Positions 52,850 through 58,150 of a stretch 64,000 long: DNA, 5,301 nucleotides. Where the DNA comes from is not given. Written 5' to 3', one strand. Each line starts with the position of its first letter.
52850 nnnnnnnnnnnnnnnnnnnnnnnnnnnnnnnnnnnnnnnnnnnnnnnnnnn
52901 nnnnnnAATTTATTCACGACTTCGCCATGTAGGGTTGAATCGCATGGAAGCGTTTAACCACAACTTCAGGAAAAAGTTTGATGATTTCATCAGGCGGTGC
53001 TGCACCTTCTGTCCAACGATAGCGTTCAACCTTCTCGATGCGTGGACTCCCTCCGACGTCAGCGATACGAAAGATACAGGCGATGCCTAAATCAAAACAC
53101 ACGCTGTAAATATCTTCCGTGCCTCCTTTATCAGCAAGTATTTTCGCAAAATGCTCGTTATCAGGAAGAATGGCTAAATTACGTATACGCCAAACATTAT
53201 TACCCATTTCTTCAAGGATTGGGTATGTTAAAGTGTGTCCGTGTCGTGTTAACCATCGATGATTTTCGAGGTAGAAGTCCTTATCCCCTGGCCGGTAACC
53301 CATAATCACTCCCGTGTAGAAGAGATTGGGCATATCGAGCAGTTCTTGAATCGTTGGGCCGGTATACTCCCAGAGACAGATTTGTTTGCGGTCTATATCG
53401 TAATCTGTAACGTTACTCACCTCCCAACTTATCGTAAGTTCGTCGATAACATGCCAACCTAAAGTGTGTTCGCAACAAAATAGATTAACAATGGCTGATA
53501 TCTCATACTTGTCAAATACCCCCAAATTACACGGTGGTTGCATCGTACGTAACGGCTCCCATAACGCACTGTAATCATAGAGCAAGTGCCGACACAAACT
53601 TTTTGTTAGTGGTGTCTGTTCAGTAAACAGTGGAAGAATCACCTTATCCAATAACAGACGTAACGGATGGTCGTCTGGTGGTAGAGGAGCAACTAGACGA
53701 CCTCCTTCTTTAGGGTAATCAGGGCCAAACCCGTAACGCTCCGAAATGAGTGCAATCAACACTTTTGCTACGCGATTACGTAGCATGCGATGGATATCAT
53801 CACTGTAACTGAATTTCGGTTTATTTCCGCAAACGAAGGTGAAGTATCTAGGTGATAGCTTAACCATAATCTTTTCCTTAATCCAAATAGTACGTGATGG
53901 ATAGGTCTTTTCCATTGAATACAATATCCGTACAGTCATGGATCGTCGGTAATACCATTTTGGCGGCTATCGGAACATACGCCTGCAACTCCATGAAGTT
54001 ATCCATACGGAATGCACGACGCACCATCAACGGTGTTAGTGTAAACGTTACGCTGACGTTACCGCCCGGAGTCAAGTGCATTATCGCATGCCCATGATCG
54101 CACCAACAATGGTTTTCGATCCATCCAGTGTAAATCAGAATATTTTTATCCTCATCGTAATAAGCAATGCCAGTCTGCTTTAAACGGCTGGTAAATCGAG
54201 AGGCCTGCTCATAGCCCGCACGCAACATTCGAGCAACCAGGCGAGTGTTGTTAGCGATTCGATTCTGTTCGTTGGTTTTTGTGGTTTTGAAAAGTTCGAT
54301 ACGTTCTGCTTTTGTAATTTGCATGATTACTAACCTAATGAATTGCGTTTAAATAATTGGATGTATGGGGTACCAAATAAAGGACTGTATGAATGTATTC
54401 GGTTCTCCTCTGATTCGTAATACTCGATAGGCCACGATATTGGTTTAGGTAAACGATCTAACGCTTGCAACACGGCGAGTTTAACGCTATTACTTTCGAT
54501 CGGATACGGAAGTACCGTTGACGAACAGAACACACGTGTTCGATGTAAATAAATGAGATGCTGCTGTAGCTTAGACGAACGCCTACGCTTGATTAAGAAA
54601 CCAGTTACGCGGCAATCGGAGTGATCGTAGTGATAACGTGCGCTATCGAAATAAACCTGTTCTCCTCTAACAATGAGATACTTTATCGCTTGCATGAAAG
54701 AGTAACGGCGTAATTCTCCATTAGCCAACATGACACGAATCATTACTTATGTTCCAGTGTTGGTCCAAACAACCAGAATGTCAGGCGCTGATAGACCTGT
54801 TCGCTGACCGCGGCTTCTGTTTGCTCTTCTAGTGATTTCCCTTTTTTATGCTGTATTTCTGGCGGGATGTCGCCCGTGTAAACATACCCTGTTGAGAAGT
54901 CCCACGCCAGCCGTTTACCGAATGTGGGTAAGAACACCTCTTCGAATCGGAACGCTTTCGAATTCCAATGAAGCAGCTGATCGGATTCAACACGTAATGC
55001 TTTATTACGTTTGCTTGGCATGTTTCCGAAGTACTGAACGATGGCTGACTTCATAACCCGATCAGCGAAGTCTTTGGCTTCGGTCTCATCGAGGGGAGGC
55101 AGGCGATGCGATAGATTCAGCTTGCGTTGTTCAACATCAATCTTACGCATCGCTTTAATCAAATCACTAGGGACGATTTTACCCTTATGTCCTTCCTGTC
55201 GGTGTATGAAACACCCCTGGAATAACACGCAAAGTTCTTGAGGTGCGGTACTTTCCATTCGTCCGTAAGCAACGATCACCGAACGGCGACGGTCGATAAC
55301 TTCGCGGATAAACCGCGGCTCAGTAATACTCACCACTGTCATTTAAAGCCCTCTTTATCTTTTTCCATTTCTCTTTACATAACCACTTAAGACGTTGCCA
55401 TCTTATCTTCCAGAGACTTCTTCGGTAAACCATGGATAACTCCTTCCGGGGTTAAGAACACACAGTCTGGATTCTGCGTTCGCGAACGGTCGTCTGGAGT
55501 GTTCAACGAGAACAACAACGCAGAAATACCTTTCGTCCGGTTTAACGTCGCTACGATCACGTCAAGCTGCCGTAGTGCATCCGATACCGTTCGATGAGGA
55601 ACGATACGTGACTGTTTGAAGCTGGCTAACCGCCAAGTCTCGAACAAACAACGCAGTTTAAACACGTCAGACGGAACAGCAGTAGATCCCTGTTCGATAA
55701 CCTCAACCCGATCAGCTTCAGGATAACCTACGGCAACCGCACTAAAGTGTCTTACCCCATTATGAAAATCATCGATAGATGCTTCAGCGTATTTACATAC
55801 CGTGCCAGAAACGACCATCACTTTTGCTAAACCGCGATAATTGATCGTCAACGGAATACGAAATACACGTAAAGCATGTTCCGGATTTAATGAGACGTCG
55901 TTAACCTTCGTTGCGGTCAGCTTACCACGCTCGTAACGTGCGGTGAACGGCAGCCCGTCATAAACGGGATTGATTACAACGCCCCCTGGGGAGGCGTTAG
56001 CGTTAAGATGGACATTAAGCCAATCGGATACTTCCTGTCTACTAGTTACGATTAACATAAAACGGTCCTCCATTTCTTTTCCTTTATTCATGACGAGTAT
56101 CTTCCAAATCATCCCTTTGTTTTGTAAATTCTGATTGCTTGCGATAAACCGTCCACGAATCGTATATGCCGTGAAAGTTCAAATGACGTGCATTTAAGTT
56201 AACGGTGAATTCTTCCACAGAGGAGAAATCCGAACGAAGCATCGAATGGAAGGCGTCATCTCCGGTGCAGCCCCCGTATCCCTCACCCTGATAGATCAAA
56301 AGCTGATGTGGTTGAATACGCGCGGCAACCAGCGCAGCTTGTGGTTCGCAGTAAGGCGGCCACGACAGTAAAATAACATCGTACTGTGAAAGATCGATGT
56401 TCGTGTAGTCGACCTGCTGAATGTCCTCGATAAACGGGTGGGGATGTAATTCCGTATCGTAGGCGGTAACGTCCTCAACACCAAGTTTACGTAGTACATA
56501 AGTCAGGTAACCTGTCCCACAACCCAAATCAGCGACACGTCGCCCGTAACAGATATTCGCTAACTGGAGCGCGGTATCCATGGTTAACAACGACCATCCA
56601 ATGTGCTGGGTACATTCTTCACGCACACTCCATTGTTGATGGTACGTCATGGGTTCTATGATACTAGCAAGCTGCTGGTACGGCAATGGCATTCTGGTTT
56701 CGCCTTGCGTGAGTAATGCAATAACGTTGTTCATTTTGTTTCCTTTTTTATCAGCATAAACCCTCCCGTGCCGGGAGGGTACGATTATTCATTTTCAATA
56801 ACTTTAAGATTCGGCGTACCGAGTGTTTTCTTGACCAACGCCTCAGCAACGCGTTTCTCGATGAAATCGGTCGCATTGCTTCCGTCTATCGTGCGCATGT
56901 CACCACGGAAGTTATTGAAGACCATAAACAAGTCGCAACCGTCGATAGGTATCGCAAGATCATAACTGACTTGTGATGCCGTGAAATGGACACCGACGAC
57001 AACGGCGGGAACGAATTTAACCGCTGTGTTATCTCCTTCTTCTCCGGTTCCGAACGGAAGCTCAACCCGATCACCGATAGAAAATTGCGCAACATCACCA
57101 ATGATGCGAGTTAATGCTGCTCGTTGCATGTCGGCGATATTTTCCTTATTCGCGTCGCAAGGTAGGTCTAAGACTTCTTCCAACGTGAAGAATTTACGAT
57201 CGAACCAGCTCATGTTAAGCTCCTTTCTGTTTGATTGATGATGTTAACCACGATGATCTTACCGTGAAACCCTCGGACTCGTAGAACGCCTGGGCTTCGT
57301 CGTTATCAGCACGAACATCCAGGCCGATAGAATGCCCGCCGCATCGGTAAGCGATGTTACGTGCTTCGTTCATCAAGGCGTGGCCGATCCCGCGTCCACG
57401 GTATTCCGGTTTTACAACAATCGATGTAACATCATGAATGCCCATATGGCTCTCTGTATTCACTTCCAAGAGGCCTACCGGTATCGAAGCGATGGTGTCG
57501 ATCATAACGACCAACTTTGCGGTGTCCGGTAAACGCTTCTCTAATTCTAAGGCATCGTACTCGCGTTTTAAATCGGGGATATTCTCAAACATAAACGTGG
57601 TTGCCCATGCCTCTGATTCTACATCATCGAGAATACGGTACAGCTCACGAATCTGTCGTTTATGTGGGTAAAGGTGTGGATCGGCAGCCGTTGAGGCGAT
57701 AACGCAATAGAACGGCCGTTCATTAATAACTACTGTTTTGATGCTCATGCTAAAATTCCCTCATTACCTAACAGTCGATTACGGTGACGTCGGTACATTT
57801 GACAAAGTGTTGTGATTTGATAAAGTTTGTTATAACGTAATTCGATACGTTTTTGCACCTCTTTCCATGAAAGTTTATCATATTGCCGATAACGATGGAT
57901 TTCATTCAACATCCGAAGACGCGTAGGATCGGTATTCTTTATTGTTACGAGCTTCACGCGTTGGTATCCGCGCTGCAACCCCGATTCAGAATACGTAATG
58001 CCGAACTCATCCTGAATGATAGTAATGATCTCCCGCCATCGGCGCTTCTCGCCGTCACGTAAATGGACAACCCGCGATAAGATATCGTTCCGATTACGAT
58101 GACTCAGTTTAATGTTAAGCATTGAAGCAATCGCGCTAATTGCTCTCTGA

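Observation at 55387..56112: Second LigA-like nucleotidyltransferase-domain protein with the catalytic lysine replaced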

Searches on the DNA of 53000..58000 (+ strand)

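Call 6: search_dna_similar(query=window:53000-58000:+, collection=phages, mode=near, max_rows=20)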
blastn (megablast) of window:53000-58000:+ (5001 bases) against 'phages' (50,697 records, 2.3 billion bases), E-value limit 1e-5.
Records with a match: 2; places in all: 2; records where one place covers at least 80% of the query: 2.
Best place of each record, by identity: 90-95% 2.
By first word of the organism name: Escherichia 2.
By host as written in the record: Escherichia coli 2.
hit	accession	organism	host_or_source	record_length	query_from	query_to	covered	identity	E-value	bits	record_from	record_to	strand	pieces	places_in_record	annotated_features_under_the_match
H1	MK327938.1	Escherichia phage vB_EcoM_Goslar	Escherichia coli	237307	5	4997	100%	92.2%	0e+0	7059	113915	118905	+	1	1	hypothetical protein (x8) | putative acetyltransferase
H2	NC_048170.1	Escherichia phage vB_EcoM_Goslar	Escherichia coli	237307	5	4997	100%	92.2%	0e+0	7059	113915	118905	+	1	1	hypothetical protein (x7) | class I SAM-dependent methyltransferase | acetyltransferase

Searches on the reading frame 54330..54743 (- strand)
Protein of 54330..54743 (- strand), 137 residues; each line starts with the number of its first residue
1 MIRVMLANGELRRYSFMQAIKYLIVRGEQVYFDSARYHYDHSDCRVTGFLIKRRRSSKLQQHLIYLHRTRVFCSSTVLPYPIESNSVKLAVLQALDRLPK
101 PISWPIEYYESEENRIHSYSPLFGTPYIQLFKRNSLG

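Call 4: search_protein_families(library=pfam, proteins=[window:54330-54743:-], max_evalue=1)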
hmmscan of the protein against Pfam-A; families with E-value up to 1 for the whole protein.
window:54330-54743:- (137 aa): 1 family
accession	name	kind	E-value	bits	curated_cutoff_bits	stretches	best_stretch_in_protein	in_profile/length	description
PF11230.13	YjjI-like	-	0.25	10.1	23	1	37-75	434-472/485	Glycyl radical enzyme YjjI-like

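Call 5: search_protein_families(library=phrogs, proteins=[window:54330-54743:-], max_evalue=0.1)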
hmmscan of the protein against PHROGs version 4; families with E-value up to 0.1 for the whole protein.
window:54330-54743:- (137 aa): 0 families

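Call 51: search_protein_families(library=padloc, proteins=[window:54330-54743:-], max_evalue=0.1)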
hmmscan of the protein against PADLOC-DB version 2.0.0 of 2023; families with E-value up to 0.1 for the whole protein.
window:54330-54743:- (137 aa): 0 families

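Call 52: search_protein_families(library=ncbifam, proteins=[window:54330-54743:-], max_evalue=0.1)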
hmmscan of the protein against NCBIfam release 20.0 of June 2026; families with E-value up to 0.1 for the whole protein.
window:54330-54743:- (137 aa): 0 families
